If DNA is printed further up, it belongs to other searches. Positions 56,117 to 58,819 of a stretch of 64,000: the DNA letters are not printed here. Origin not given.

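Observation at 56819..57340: Family-B DNA polymerase with intact polymerase motifs but substituted Exo I and Exo III catalytic residues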

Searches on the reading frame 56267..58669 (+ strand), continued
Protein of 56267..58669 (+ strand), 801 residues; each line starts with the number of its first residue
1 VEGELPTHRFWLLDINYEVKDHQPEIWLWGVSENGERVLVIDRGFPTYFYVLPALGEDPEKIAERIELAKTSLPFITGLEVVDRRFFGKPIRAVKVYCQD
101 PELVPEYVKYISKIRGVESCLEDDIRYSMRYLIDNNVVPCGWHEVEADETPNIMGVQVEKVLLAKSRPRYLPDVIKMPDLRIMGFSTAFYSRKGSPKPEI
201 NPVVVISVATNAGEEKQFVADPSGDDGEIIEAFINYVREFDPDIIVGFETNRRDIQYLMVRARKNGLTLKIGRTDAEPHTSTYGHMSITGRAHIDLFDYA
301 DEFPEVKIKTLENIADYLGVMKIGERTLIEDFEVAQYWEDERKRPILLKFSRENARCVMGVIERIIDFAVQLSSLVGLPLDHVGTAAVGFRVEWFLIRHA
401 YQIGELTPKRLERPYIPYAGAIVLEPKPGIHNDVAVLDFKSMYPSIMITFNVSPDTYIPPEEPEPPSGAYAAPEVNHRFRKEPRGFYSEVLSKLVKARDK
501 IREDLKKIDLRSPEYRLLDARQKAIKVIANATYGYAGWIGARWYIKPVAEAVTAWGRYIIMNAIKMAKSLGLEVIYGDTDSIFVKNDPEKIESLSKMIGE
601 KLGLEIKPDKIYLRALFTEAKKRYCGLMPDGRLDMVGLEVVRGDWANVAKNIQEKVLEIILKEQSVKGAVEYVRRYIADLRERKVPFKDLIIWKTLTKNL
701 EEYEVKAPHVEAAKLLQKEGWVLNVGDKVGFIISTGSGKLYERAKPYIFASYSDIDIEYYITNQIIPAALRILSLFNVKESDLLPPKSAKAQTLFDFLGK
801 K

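Call 6: find_homologous_proteins(query=window:56267-58669:+, max_evalue=1e-30)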
Query window:56267-58669:+ (801 aa): 2622 proteins with E <= 1e-30 among 8000 candidates; the best 120 are listed.
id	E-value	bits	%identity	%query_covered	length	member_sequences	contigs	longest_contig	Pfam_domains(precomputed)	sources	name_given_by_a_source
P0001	0.0e+0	1799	99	100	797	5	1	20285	PF00136.27,PF03104.26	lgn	-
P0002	0.0e+0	1637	88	100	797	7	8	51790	PF00136.27,PF03104.26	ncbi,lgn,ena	ncbi:MAG: DNA polymerase domain-containing protein [Candidatus Bathyarchaeia archaeon]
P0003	0.0e+0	1507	80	99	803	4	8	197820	PF00136.27,PF03104.26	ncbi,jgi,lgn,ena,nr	ncbi:MAG: DNA polymerase domain-containing protein [Candidatus Bathyarchaeia archaeon]|nr:DNA polyme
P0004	0.0e+0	1452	77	99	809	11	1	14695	PF00136.27,PF03104.26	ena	-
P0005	0.0e+0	1449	75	99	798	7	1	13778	PF00136.27,PF03104.26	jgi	-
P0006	0.0e+0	1436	75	99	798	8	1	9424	PF00136.27,PF03104.26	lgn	-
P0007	0.0e+0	1433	76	99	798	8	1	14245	PF00136.27,PF03104.26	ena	-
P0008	0.0e+0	1430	76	99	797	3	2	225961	PF00136.27,PF03104.26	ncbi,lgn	ncbi:MAG: DNA polymerase domain-containing protein [Candidatus Bathyarchaeia archaeon]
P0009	0.0e+0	1425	75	99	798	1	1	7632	PF00136.27,PF03104.26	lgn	-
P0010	0.0e+0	1422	76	99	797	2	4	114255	PF00136.27,PF03104.26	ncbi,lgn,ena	ncbi:MAG: DNA polymerase domain-containing protein [Candidatus Bathyarchaeia archaeon]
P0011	0.0e+0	1420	74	99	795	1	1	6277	PF00136.27,PF03104.26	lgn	-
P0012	0.0e+0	1415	75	99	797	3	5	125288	PF00136.27,PF03104.26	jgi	-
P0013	0.0e+0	1413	74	99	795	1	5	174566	PF00136.27,PF03104.26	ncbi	ncbi:MAG: DNA polymerase domain-containing protein [Candidatus Bathyarchaeia archaeon]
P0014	0.0e+0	1413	74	99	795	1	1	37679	PF00136.27,PF03104.26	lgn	-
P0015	0.0e+0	1410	74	99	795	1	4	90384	PF00136.27,PF03104.26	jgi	-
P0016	0.0e+0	1410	74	99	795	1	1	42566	PF00136.27,PF03104.26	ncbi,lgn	ncbi:MAG: DNA polymerase domain-containing protein [Candidatus Bathyarchaeia archaeon]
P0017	0.0e+0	1409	74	99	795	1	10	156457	PF00136.27,PF03104.26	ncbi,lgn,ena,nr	ncbi:MAG: DNA polymerase domain-containing protein [Candidatus Bathyarchaeia archaeon]|nr:DNA polyme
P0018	0.0e+0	1406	73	99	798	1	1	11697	PF00136.27,PF03104.26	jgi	-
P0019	0.0e+0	1403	73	99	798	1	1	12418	PF00136.27,PF03104.26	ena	-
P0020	0.0e+0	1403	73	99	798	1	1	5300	PF00136.27,PF03104.26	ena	-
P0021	0.0e+0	1402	73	99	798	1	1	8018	PF00136.27,PF03104.26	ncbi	-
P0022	0.0e+0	1402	74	99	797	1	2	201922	PF00136.27,PF03104.26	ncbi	ncbi:MAG: DNA polymerase domain-containing protein [Candidatus Bathyarchaeia archaeon]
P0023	0.0e+0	1401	73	99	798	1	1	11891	PF00136.27,PF03104.26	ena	-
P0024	0.0e+0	1399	73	100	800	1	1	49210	PF00136.27,PF03104.26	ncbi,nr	ncbi:DNA polymerase II [Candidatus Bathyarchaeota archaeon]|nr:DNA polymerase II [Candidatus Bathyar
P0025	0.0e+0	1398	73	100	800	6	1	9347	PF00136.27,PF03104.26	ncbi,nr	ncbi:DNA polymerase II [Candidatus Bathyarchaeota archaeon]|nr:DNA polymerase II [Candidatus Bathyar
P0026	0.0e+0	1392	73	99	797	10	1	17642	PF00136.27,PF03104.26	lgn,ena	-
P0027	0.0e+0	1391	73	99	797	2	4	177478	PF00136.27,PF03104.26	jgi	-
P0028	0.0e+0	1391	73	100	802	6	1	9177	PF00136.27,PF03104.26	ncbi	-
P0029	0.0e+0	1389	73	99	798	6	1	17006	PF00136.27,PF03104.26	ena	-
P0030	0.0e+0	1388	73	99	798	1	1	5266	PF00136.27,PF03104.26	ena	-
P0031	0.0e+0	1383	73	99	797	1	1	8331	PF00136.27,PF03104.26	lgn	-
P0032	0.0e+0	1381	74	98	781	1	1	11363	PF00136.27,PF03104.26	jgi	-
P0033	0.0e+0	1378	73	99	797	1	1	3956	PF00136.27,PF03104.26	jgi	-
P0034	0.0e+0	1377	72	99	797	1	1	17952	PF00136.27,PF03104.26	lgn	-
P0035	0.0e+0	1377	75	96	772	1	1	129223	PF00136.27,PF03104.26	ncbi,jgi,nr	ncbi:DNA polymerase II [Candidatus Bathyarchaeota archaeon]|nr:DNA polymerase II [Candidatus Bathyar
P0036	0.0e+0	1375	72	99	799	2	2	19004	PF00136.27,PF03104.26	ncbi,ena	-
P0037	0.0e+0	1364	73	99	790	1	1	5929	PF00136.27,PF03104.26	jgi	-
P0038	0.0e+0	1364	73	99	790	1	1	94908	PF00136.27,PF03104.26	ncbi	ncbi:MAG: DNA polymerase domain-containing protein [Candidatus Bathyarchaeia archaeon]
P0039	0.0e+0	1352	71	99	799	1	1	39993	PF00136.27,PF03104.26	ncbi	ncbi:MAG: DNA polymerase domain-containing protein [Candidatus Bathyarchaeia archaeon]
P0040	0.0e+0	1346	71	99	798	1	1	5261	PF00136.27,PF03104.26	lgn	-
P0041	0.0e+0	1334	85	84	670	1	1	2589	PF00136.27,PF03104.26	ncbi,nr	ncbi:MAG: DNA polymerase II, partial [Candidatus Bathyarchaeota archaeon]|nr:DNA polymerase II [Cand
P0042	0.0e+0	1304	69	99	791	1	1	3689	PF00136.27,PF03104.26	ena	-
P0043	0.0e+0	1295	69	99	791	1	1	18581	PF00136.27,PF03104.26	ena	-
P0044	0.0e+0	1294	69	99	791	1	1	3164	PF00136.27,PF03104.26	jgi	-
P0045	0.0e+0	1290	69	99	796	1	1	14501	PF00136.27,PF03104.26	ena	-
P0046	0.0e+0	1286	69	99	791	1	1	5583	PF00136.27,PF03104.26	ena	-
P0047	0.0e+0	1286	69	99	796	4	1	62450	PF00136.27,PF03104.26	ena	-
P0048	0.0e+0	1285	68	99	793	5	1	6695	PF00136.27,PF03104.26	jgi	-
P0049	0.0e+0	1284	68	99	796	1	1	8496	PF00136.27,PF03104.26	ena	-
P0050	0.0e+0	1282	68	99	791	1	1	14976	PF00136.27,PF03104.26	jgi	-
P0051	0.0e+0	1282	68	99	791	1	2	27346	PF00136.27,PF03104.26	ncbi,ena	-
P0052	0.0e+0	1280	68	99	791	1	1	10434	PF00136.27,PF03104.26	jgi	-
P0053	0.0e+0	1279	68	99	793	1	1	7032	PF00136.27,PF03104.26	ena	-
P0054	0.0e+0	1279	68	99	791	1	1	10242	PF00136.27,PF03104.26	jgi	-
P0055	0.0e+0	1279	68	99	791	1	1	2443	PF00136.27,PF03104.26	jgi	-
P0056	0.0e+0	1279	68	99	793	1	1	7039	PF00136.27,PF03104.26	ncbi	-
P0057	0.0e+0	1278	68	99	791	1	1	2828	PF00136.27,PF03104.26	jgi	-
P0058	0.0e+0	1276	68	99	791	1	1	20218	PF00136.27,PF03104.26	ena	-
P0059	0.0e+0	1276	68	98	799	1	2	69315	PF00136.27,PF03104.26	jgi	-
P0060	0.0e+0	1270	67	99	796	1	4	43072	PF00136.27,PF03104.26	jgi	-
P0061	0.0e+0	1268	67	99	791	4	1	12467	PF00136.27,PF03104.26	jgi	-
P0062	0.0e+0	1255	66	99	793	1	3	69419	PF00136.27,PF03104.26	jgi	-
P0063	0.0e+0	1250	67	99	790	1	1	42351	PF00136.27,PF03104.26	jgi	-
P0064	0.0e+0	1249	66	99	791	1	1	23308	PF00136.27,PF03104.26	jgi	jgi:DNA polymerase I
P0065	0.0e+0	1242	65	99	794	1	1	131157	PF00136.27,PF03104.26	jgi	jgi:DNA polymerase I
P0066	0.0e+0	1239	64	99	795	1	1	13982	PF00136.27,PF03104.26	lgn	-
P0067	0.0e+0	1238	66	98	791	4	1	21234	PF00136.27,PF03104.26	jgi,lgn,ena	-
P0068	0.0e+0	1237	66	98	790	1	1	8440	PF00136.27,PF03104.26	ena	-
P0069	0.0e+0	1236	65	99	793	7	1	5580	PF00136.27,PF03104.26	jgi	-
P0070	0.0e+0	1235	65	98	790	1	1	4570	PF00136.27,PF03104.26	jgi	-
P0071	0.0e+0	1235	65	98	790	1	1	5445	PF00136.27,PF03104.26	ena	-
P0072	0.0e+0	1231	65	99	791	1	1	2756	PF00136.27,PF03104.26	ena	-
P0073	0.0e+0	1230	66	99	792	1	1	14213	PF00136.27,PF03104.26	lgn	-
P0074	0.0e+0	1225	65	99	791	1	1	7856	PF00136.27,PF03104.26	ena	-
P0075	0.0e+0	1224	65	98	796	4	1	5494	PF00136.27,PF03104.26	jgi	-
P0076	0.0e+0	1224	65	99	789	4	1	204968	PF00136.27,PF03104.26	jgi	-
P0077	0.0e+0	1224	64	99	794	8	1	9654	PF00136.27,PF03104.26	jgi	jgi:DNA polymerase I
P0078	0.0e+0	1222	65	97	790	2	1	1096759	PF00136.27,PF03104.26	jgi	-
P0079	0.0e+0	1222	65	98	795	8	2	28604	PF00136.27,PF03104.26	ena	-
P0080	0.0e+0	1222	65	99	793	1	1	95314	PF00136.27,PF03104.26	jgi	jgi:DNA polymerase I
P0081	0.0e+0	1221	66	99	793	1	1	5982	PF00136.27,PF03104.26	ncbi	-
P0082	0.0e+0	1221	65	98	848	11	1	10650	PF00136.27,PF03104.26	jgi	-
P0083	0.0e+0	1221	64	99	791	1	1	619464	PF00136.27,PF03104.26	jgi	-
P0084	0.0e+0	1220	65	99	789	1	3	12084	PF00136.27,PF03104.26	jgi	-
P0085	0.0e+0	1220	65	98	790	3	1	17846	PF00136.27,PF03104.26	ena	-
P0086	0.0e+0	1220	64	98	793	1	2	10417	PF00136.27,PF03104.26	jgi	-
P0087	0.0e+0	1219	65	99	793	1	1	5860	PF00136.27,PF03104.26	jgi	jgi:DNA polymerase I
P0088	0.0e+0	1219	66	99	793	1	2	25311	PF00136.27,PF03104.26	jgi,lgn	jgi:DNA polymerase I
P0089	0.0e+0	1218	66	99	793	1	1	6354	PF00136.27,PF03104.26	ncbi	ncbi:MAG: DNA polymerase domain-containing protein [Candidatus Bathyarchaeia archaeon]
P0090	0.0e+0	1218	64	98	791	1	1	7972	PF00136.27,PF03104.26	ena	-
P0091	0.0e+0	1217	66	97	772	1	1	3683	PF00136.27,PF03104.26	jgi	-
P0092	0.0e+0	1217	66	99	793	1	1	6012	PF00136.27,PF03104.26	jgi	jgi:DNA polymerase I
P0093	0.0e+0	1216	66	99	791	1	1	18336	PF00136.27,PF03104.26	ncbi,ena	-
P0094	0.0e+0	1216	65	99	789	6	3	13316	PF00136.27,PF03104.26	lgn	-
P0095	0.0e+0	1215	65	97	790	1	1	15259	PF00136.27,PF03104.26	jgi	-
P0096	0.0e+0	1214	64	98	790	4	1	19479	PF00136.27,PF03104.26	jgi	-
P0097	0.0e+0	1214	65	99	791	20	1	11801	PF00136.27,PF03104.26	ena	-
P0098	0.0e+0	1214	65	99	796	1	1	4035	PF00136.27,PF03104.26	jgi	jgi:DNA polymerase I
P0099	0.0e+0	1214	66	99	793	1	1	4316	PF00136.27,PF03104.26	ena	-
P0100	0.0e+0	1213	64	99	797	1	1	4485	PF00136.27,PF03104.26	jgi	-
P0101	0.0e+0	1213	66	99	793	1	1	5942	PF00136.27,PF03104.26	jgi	-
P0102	0.0e+0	1213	64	98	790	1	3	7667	PF00136.27,PF03104.26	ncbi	-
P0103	0.0e+0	1213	66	99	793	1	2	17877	PF00136.27,PF03104.26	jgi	-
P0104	0.0e+0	1212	64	98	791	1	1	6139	PF00136.27,PF03104.26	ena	-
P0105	0.0e+0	1211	63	98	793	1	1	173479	PF00136.27,PF03104.26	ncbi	-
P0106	0.0e+0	1211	65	98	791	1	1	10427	PF00136.27,PF03104.26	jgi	-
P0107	0.0e+0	1211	65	99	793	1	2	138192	PF00136.27,PF03104.26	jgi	jgi:DNA polymerase I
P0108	0.0e+0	1210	65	99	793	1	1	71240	PF00136.27,PF03104.26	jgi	-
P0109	0.0e+0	1210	64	99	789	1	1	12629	PF00136.27,PF03104.26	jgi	-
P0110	0.0e+0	1210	65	99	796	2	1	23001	PF00136.27,PF03104.26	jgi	-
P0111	0.0e+0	1210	65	99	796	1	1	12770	PF00136.27,PF03104.26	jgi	jgi:DNA polymerase I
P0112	0.0e+0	1209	65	99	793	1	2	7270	PF00136.27,PF03104.26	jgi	-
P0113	0.0e+0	1209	65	99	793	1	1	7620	PF00136.27,PF03104.26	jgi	jgi:DNA polymerase I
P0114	0.0e+0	1209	65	99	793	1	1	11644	PF00136.27,PF03104.26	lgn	-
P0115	0.0e+0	1209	64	99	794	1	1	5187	PF00136.27,PF03104.26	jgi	-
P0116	0.0e+0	1209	64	99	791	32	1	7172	PF00136.27,PF03104.26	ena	-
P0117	0.0e+0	1209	64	99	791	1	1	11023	PF00136.27,PF03104.26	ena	-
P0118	0.0e+0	1209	64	99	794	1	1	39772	PF00136.27,PF03104.26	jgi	jgi:DNA polymerase I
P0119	0.0e+0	1208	64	99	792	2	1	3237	PF00136.27,PF03104.26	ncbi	-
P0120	0.0e+0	1208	64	99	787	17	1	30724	PF00136.27,PF03104.26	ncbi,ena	-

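Call 22: find_related_loci(query=window:56267-58669:+, collection=genome_contigs, flank=10000)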
Query window:56267-58669:+ (801 aa) in genome_contigs; peptide patterns used: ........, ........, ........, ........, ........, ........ (x = any residue, [..] = any of these).
516 stretches matched a pattern; 470 encode a relative of the query (tblastn E <= 1e-3); the best 80 are kept; 79 distinct loci.
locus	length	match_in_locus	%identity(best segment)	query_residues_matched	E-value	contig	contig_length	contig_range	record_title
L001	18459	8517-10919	88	1-801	0e+0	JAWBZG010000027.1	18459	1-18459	MAG: Candidatus Bathyarchaeia archaeon isolate JZ-1_201901_bins_53 JZ-1_201901_bins_53_scaffold_27, whole genome shotgun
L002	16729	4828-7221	72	3-800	0e+0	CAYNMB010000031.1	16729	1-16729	MAG TPA_asm: uncultured Candidatus Bathyarchaeia archaeon isolate binchicken_co184_344 genome assembly, contig: NODE_606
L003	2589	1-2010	85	132-801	0e+0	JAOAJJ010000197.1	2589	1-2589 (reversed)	MAG: Candidatus Bathyarchaeota archaeon isolate SKW196 NODE_196_length_2589_cov_3.792994, whole genome shotgun sequence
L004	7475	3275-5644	60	9-799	0e+0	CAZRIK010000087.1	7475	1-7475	MAG TPA_asm: uncultured Candidatus Bathyarchaeia archaeon isolate binchicken_co378_2 genome assembly, contig: NODE_7570_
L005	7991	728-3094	60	9-798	0e+0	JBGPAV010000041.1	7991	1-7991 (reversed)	MAG: Candidatus Bathyarchaeia archaeon isolate OBJ_0618_130150_120 k141_5866850_length_7991_cov_21.4301, whole genome sh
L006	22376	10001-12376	80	9-800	0e+0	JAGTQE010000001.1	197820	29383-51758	MAG: Candidatus Bathyarchaeota archaeon isolate JZ_bin_36.2 JZ_bin_36.2_NODE_1, whole genome shotgun sequence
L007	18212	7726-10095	59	9-799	0e+0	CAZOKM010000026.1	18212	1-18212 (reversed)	MAG TPA_asm: uncultured Candidatus Bathyarchaeia archaeon isolate SRP098346_co1_298 genome assembly, contig: NODE_3101_l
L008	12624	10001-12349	57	9-801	0e+0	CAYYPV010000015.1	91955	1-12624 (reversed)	MAG TPA_asm: uncultured Candidatus Bathyarchaeia archaeon isolate SRP140028_co1_630 genome assembly, contig: k141_311807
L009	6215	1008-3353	58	10-798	0e+0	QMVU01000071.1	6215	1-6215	MAG: Thermoproteota archaeon isolate B8_G17 B8_Guay17_scaffold_05393, whole genome shotgun sequence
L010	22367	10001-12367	55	10-798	0e+0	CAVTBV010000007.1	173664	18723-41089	MAG: Candidatus Bathyarchaeota archaeon isolate MFD02416.bin.1.399 genome assembly, contig: contig_28658, whole genome s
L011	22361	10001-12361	54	10-798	0e+0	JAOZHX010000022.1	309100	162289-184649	MAG: Candidatus Bathyarchaeota archaeon isolate SRBZ_4 k147_371012, whole genome shotgun sequence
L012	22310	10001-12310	54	10-783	0e+0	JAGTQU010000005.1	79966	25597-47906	MAG: Candidatus Bathyarchaeota archaeon isolate QZM_B1_bin_55 QZM_B1_bin_55_scaffold_245_curated, whole genome shotgun s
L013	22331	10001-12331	62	10-788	0e+0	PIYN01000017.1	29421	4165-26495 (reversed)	MAG: Candidatus Bathyarchaeota archaeon isolate M10_bin139 bin139_scaffold474, whole genome shotgun sequence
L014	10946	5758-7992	61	9-798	0e+0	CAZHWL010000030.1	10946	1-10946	MAG TPA_asm: uncultured Candidatus Bathyarchaeia archaeon isolate SRP080215_co1_134 genome assembly, contig: NODE_6516_l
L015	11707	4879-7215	53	9-798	0e+0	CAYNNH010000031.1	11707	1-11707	MAG TPA_asm: uncultured Nitrososphaerota archaeon isolate binchicken_co409_141 genome assembly, contig: NODE_660_length_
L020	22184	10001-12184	38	9-781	1e-145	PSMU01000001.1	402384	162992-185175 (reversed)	MAG: Nitrososphaerota archaeon isolate ERB_5_1 NODE_2_length_402384_cov_19.226478, whole genome shotgun sequence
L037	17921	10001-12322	25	12-801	2e-45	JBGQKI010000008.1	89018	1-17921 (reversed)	MAG: Thermoplasmata archaeon isolate OBJ2_061818_050_65 k141_906756_length_89018_cov_20.9010, whole genome shotgun seque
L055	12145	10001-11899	27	224-797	5e-40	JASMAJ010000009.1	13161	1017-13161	MAG: Candidatus Thalassarchaeaceae archaeon isolate ETNP2_MAG_92 NODE_9_length_13161_cov_3.018878, whole genome shotgun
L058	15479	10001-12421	24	17-797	2e-39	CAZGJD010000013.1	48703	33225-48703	MAG TPA_asm: uncultured Candidatus Poseidoniales archaeon isolate SRP134809_co1_633 genome assembly, contig: NODE_1223_l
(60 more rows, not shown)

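Call 26: search_protein_representatives(protein=window:56267-58669:+)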
Query: 801 residues. Proteins with E-value up to 0.001 (for the whole library): 15092; up to 1e-10: 8957; up to 1e-30: 1640. The best 150 are listed.
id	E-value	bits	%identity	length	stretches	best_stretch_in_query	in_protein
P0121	7.8e-292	986.4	57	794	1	9-800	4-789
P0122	1.1e-276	936.3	52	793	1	10-799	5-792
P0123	1.1e-256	870.2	51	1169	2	9-581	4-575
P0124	7.2e-249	844.3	49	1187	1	13-776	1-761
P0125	3.2e-235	799.2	48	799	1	10-799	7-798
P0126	7.1e-221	751.8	45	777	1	9-783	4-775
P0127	4.3e-212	722.7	45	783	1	9-783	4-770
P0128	6.1e-211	718.9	46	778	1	9-785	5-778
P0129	1.6e-199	681.1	42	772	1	8-775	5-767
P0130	3.0e-193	660.4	42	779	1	10-784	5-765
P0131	1.2e-190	651.8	40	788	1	9-790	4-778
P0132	6.5e-185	632.8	41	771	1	9-785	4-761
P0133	3.7e-178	610.5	45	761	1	10-794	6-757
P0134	1.1e-177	608.9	41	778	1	10-790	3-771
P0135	2.1e-177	608.0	42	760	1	10-784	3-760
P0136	4.7e-171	587.0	41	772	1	10-800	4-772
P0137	7.2e-165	566.5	39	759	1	13-797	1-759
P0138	1.6e-158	545.5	37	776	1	9-775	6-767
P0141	2.0e-150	518.8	37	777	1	10-781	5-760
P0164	2.4e-117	409.4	35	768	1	21-774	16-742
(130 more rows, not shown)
